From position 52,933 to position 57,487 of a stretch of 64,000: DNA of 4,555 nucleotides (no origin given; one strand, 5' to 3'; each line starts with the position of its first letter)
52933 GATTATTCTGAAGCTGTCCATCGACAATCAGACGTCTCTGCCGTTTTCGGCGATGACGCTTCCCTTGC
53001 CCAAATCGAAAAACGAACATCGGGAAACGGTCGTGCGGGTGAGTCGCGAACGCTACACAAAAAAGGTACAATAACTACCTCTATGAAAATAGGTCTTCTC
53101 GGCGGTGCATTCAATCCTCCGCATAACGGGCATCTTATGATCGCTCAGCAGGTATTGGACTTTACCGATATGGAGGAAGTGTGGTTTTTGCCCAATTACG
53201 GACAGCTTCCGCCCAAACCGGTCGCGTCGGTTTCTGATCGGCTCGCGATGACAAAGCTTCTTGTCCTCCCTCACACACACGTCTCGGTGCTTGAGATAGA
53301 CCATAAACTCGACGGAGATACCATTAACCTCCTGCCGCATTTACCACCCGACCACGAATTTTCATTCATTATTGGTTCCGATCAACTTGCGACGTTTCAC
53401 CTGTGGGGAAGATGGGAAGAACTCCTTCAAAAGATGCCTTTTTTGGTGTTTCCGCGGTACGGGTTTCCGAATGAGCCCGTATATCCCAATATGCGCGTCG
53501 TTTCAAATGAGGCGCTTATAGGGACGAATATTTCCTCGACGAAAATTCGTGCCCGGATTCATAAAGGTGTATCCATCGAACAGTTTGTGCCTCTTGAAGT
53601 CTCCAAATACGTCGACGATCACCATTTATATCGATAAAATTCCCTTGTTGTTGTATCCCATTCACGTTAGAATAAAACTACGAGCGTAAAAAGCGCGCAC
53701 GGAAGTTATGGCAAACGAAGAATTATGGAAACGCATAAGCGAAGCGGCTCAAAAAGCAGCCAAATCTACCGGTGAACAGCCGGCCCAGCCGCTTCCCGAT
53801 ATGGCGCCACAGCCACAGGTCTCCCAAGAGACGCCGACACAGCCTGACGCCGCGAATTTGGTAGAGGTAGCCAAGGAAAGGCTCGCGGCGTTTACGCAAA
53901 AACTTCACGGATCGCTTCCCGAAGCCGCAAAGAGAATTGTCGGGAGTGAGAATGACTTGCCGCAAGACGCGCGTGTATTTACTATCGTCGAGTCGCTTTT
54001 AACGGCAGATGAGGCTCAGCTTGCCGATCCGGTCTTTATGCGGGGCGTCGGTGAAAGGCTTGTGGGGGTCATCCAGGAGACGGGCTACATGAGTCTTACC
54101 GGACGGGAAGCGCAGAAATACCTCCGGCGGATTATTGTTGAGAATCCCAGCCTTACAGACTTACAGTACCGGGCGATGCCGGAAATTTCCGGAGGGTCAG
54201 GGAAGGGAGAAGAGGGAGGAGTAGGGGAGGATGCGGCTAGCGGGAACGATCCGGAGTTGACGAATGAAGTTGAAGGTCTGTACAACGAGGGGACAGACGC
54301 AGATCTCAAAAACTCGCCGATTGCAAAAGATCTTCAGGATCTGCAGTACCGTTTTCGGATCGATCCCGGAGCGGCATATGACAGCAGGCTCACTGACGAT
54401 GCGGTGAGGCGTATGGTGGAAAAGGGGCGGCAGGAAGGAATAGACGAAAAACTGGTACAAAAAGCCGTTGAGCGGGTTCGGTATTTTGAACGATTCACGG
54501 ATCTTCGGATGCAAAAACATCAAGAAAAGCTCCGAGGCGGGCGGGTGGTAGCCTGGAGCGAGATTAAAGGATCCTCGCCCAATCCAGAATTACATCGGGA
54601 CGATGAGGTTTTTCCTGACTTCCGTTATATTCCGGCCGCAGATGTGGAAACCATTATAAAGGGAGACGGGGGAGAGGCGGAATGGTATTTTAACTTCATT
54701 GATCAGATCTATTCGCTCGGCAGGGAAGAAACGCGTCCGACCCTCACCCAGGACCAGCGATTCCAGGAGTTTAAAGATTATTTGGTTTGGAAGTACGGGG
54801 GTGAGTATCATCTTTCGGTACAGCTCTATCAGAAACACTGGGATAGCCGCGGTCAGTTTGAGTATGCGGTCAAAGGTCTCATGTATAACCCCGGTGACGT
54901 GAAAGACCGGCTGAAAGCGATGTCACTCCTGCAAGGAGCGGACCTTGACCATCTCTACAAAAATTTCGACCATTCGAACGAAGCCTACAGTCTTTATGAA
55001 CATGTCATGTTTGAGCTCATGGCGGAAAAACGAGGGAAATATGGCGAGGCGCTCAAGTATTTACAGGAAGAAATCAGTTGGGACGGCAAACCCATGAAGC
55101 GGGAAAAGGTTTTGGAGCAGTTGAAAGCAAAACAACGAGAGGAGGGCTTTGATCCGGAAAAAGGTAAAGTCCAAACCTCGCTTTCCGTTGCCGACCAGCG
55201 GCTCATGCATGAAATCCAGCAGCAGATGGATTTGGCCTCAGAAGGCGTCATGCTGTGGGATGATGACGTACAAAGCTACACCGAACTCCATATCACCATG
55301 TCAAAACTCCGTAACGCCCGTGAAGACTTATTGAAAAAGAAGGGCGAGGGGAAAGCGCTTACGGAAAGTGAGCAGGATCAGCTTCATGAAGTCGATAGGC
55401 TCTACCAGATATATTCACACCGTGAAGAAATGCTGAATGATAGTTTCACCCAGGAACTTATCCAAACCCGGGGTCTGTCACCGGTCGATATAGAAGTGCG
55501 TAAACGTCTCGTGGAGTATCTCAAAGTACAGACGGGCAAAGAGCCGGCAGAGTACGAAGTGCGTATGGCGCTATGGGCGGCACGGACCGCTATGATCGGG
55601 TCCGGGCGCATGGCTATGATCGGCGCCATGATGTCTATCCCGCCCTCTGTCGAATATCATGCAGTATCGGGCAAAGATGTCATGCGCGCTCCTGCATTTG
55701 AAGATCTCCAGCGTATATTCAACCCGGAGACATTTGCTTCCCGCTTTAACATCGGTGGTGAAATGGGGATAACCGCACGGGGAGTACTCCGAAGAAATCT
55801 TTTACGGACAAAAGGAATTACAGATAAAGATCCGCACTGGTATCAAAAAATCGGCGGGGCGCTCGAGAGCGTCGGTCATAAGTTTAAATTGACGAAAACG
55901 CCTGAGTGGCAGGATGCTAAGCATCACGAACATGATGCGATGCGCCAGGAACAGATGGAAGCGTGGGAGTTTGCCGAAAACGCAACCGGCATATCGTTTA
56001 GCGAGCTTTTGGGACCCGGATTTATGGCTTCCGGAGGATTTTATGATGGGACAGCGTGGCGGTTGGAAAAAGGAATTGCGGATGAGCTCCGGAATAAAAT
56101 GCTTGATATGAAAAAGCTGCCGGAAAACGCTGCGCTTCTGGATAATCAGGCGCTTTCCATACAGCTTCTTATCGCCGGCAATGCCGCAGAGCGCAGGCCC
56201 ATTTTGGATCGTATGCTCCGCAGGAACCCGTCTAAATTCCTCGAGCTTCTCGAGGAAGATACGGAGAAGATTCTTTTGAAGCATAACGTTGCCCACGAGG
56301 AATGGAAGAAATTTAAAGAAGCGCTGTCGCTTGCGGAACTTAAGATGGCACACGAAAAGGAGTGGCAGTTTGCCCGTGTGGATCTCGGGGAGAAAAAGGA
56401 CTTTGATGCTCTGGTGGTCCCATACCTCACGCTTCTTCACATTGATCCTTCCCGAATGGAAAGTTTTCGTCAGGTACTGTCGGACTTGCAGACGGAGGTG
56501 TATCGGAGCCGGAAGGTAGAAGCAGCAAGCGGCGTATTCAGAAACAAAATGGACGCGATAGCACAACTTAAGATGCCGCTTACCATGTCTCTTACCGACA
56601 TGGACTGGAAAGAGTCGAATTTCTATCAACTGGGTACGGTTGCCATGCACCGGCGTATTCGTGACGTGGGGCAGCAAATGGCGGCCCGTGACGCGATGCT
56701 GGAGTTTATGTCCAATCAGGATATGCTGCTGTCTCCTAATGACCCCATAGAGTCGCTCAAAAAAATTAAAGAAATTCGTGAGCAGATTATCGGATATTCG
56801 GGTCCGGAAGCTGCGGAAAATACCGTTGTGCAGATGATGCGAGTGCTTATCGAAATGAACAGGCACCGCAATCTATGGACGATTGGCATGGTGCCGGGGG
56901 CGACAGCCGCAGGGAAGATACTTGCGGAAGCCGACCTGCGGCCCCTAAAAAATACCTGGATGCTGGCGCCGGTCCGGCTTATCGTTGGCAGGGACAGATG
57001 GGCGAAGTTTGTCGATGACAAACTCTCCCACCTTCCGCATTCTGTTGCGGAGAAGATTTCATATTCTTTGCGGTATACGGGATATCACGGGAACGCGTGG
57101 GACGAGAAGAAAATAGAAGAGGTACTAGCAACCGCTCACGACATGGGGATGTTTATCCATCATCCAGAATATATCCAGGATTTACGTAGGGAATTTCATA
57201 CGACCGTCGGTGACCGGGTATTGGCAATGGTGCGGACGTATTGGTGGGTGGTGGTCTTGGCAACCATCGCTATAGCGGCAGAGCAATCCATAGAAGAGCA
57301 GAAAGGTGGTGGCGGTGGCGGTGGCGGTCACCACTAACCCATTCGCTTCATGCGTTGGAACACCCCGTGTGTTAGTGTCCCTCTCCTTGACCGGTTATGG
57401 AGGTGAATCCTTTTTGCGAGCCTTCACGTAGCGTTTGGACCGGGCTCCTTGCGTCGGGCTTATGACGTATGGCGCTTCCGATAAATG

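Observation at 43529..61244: CPR-type type IV secretion / pilus-like locus starting right after dnaN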

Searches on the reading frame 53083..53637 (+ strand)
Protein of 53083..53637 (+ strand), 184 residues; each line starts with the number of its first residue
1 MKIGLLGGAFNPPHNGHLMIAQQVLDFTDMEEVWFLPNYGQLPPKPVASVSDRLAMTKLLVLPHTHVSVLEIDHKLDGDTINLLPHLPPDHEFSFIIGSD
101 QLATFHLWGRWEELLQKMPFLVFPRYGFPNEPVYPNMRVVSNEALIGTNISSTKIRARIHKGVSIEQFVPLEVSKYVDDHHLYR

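Call 3: search_protein_families(library=pfam, proteins=[window:53083-53637:+], max_evalue=0.01)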
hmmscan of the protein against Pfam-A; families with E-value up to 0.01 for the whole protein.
window:53083-53637:+ (184 aa): 1 family
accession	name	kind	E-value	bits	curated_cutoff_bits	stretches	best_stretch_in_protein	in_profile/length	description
PF01467.32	CTP_transf_like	-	8.6e-19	68.5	21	1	5-158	1-133/133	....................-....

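Call 8: search_protein_families(library=ncbifam, proteins=[window:53083-53637:+], max_evalue=0.01)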
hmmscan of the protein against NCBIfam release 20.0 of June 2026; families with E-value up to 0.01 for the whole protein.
window:53083-53637:+ (184 aa): 14 families
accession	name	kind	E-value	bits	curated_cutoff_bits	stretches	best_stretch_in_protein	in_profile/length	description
TIGR00482.1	TIGR00482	equivalog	9.5e-39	133.4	112.45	1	5-183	1-194/194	nicotinate (nicotinamide) nucleotide adenylyltransferase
NF000841.0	PRK00071.1-4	equivalog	9.8e-35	120.1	197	1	2-184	8-193/194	nicotinate-nucleotide adenylyltransferase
NF000840.1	PRK00071.1-3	equivalog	4.8e-34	117.6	150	1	2-184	7-199/201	nicotinate-nucleotide adenylyltransferase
NF005519.0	PRK07152.1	equivalog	5.9e-33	114.3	315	1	1-183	1-184/361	nicotinate-nucleotide adenylyltransferase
NF000843.0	PRK00071.2-2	equivalog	1.6e-26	93.1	240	1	1-127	12-143/212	nicotinate-nucleotide adenylyltransferase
NF000839.0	PRK00071.1-1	equivalog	2.5e-26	93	187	2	4-137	9-149/219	nicotinate-nucleotide adenylyltransferase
NF005410.0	PRK06973.1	equivalog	1.4e-22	80.2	214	1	2-129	23-160/243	nicotinate-nucleotide adenylyltransferase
NF000845.0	PRK00071.2-4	equivalog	2.4e-21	76.1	210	1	1-127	8-139/197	nicotinate-nucleotide adenylyltransferase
NF000846.0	PRK00071.2-5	equivalog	6.2e-19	68.3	329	1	1-125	19-148/210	nicotinate-nucleotide adenylyltransferase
NF000842.0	PRK00071.2-1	equivalog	6.2e-14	52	167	1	1-184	2-185/191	nicotinate-nucleotide adenylyltransferase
NF006479.0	PRK08887.1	equivalog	5e-12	46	164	1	1-124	2-132/174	nicotinate-nicotinamide nucleotide adenylyltransferase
TIGR00125.1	cyt_tran_rel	domain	8.3e-08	32.3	27.7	1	3-61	1-60/65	adenylyltransferase/cytidyltransferase family protein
TIGR01510.1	coaD_prev_kdtB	equivalog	3.3e-05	24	103.3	1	4-71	2-66/155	pantetheine-phosphate adenylyltransferase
NF002243.0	PRK01153.1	subfamily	9.1e-05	22.1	127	0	4-28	3-27/175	nicotinamide-nucleotide adenylyltransferase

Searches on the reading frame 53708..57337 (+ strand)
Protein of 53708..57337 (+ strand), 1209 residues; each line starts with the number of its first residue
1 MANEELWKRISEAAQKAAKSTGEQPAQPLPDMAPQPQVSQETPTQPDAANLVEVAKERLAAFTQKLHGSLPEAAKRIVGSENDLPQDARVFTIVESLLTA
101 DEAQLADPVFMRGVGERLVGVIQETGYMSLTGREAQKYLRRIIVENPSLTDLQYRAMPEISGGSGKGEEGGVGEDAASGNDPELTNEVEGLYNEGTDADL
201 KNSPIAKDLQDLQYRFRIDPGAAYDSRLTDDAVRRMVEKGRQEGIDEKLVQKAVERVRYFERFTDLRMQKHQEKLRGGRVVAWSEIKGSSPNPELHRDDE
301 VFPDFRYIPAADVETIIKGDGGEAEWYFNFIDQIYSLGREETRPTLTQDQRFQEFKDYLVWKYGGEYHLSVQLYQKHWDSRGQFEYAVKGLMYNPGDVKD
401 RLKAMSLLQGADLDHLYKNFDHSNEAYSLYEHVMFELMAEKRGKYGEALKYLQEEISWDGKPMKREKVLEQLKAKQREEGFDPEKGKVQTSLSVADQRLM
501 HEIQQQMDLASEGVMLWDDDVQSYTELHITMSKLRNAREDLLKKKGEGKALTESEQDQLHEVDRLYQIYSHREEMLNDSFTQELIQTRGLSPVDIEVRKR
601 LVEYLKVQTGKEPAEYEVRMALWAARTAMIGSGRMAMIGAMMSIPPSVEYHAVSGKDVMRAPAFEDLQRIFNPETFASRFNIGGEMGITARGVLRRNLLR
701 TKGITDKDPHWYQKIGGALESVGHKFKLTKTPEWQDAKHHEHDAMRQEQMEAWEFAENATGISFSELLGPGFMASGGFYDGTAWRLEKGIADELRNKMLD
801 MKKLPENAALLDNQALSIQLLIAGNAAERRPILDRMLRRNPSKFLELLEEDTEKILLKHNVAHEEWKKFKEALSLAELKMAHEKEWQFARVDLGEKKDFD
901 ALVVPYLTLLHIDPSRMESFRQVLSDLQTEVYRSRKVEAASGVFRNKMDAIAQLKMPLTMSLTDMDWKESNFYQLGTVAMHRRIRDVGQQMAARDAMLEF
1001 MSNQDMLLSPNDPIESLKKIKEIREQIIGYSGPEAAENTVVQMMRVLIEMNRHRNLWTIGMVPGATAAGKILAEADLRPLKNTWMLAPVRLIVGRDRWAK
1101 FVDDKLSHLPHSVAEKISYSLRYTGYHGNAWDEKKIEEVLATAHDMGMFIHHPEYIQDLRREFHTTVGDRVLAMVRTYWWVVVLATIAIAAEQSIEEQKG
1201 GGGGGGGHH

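Call 3: search_protein_families(library=pfam, proteins=[window:53708-57337:+], max_evalue=0.01)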
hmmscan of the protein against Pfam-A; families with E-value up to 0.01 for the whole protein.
window:53708-57337:+ (1209 aa): 0 families

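Call 8: search_protein_families(library=ncbifam, proteins=[window:53708-57337:+], max_evalue=0.01)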
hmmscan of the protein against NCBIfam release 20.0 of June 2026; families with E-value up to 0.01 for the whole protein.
window:53708-57337:+ (1209 aa): 0 families

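Call 30: search_solved_structures(query=A2, max_evalue=10)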
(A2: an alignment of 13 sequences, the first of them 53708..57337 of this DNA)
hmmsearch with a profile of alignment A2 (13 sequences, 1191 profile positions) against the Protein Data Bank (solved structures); distinct sequences matched with E-value up to 10: 2.
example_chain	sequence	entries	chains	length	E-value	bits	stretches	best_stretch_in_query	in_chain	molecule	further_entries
7b6d_E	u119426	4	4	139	0.17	12.9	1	851-903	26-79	Probable trafficking protein particle complex subunit 2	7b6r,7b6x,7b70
6w2q_A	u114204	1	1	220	7.3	7.4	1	4-233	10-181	Junction 34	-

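Call 31: search_protein_families(library=pfam, alignment_id=A2, max_evalue=1)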
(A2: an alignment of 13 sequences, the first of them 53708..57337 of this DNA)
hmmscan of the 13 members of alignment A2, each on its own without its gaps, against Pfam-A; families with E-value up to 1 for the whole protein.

A. member 1, window:53708-57337:+ (1209 aa): 1 family
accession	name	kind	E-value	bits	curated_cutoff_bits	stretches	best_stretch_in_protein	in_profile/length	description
PF10747.14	SirA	-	0.094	13.6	26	1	421-509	10-100/140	Sporulation inhibitor of replication protein SirA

B. families by the number of members that match (of 13 scanned): 11 families
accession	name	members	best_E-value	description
PF25265.1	USP32_N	3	0.069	USP32 N-terminal domain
PF13428.12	TPR_14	1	0.046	Tetratricopeptide repeat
PF24722.1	DUF7674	1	0.064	Domain of unknown function (DUF7674)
PF14472.11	DUF4429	1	0.064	Domain of unknown function (DUF4429)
PF02342.23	TerD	1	0.066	TerD domain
PF10747.14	SirA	1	0.094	Sporulation inhibitor of replication protein SirA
PF23659.1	UFL1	1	0.14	E3 UFM1-protein ligase 1-like domain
PF18093.7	Trm5_N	1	0.15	tRNA methyltransferase 5 N-terminal domain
PF00431.26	CUB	1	0.15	CUB domain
PF18520.6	Spc110_C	1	0.25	Spindle pole body component 110 C-terminal domain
PF11304.13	DUF3106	1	0.43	Protein of unknown function (DUF3106)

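Call 80: search_protein_representatives(protein=window:53708-57292:+)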
Query: 1195 residues. Proteins with E-value up to 0.001 (for the whole library): 104; up to 1e-10: 90; up to 1e-30: 69. The best 104 are listed.
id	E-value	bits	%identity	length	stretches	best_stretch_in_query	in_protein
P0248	0.0e+00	1775.9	68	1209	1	1-1195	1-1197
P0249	0.0e+00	1024.6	49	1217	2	458-1195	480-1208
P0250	2.5e-256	870.1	44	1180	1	1-1195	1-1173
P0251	3.6e-204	697.4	42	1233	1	190-1192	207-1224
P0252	7.9e-201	686.3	43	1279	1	268-1194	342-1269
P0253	1.7e-164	566.0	40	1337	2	266-1081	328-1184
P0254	2.2e-160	552.4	39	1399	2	188-1079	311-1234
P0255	1.9e-151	522.8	39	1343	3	497-1080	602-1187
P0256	4.1e-151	521.7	40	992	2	319-1114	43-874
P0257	1.5e-150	519.8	39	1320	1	283-1194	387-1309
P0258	1.5e-149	516.5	38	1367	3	453-1100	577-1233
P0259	3.1e-148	512.1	40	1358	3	497-1081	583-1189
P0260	4.0e-141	488.6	37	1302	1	183-1193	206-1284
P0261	6.2e-141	488.0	36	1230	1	200-1195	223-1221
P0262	1.9e-129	449.9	35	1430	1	209-1193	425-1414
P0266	1.6e-115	403.8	32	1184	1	200-1195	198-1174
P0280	4.1e-83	296.5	31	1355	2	529-1195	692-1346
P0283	6.4e-65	236.3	31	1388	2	757-1195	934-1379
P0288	6.6e-60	219.7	28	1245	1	236-1195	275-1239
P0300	2.2e-48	181.5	26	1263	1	233-1195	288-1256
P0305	1.5e-40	155.6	27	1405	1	504-1195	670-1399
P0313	1.5e-34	135.7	28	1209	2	229-802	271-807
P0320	4.1e-26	107.7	31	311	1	925-1195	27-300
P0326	3.4e-18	81.5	32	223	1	975-1195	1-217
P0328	8.3e-17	76.9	63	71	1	1137-1195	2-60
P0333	3.6e-14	68.2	31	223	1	1013-1195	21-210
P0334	6.6e-14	67.3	41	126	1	1100-1195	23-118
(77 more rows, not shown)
